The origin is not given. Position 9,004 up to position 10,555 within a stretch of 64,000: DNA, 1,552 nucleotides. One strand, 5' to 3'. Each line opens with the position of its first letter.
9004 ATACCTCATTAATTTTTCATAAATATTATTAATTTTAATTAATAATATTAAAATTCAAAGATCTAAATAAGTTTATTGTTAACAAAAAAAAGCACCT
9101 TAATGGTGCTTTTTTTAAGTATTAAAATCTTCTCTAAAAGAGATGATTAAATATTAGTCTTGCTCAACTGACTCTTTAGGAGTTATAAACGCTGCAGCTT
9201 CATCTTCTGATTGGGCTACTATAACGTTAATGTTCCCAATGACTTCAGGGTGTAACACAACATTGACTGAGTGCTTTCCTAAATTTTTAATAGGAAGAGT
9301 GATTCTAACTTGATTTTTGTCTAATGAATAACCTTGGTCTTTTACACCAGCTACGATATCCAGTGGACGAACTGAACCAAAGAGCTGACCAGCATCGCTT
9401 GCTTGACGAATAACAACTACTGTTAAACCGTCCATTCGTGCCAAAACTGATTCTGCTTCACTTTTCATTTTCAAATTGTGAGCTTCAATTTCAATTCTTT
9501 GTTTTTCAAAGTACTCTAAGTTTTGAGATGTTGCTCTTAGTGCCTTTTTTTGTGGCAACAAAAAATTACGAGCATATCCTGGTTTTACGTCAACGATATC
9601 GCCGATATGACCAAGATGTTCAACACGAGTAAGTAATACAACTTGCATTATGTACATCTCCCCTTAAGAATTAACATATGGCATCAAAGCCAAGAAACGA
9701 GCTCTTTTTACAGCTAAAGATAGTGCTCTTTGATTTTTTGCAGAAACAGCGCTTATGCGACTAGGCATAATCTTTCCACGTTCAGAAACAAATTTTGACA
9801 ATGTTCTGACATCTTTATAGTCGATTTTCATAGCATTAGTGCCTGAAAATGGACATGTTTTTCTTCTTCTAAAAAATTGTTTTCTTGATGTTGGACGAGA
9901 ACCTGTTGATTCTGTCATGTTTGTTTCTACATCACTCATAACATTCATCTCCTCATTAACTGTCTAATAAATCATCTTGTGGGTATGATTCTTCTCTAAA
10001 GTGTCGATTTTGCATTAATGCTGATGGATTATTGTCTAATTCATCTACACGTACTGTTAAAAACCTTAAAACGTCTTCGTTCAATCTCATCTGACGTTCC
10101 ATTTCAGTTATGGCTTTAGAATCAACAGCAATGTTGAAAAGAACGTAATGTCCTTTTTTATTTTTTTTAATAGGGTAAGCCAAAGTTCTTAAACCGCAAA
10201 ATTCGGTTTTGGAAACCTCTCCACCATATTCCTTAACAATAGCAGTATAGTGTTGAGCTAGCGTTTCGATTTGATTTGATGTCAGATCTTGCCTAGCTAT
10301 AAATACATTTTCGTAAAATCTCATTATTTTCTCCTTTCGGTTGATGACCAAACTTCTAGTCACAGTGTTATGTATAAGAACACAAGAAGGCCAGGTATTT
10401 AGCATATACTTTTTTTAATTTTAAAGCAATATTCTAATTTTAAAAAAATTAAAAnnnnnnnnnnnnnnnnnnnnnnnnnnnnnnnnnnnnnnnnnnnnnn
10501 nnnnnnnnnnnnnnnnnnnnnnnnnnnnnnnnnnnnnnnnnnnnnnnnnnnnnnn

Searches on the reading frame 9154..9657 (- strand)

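Call 65: search_protein_families(library=pfam, proteins=[window:9154-9657:-], max_evalue=0.001)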
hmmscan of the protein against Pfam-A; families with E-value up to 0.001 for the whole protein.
window:9154-9657:- (167 aa): 2 families
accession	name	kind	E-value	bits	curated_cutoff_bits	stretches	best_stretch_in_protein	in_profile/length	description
PF01281.25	Ribosomal_L9_N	-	2.1e-22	78.9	20.7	1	4-49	1-46/47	Ribosomal protein L9, N-terminal domain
PF03948.19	Ribosomal_L9_C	-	2.7e-21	76.2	23.2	1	67-148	2-85/86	Ribosomal protein L9, C-terminal domain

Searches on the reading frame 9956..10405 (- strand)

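Call 65: search_protein_families(library=pfam, proteins=[window:9956-10405:-], max_evalue=0.001)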
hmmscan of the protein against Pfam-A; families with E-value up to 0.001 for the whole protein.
window:9956-10405:- (149 aa): 1 family
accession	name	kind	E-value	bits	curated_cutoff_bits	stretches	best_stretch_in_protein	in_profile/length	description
PF01250.22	Ribosomal_S6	-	1.7e-30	105.5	27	1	31-119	2-90/90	Ribosomal protein S6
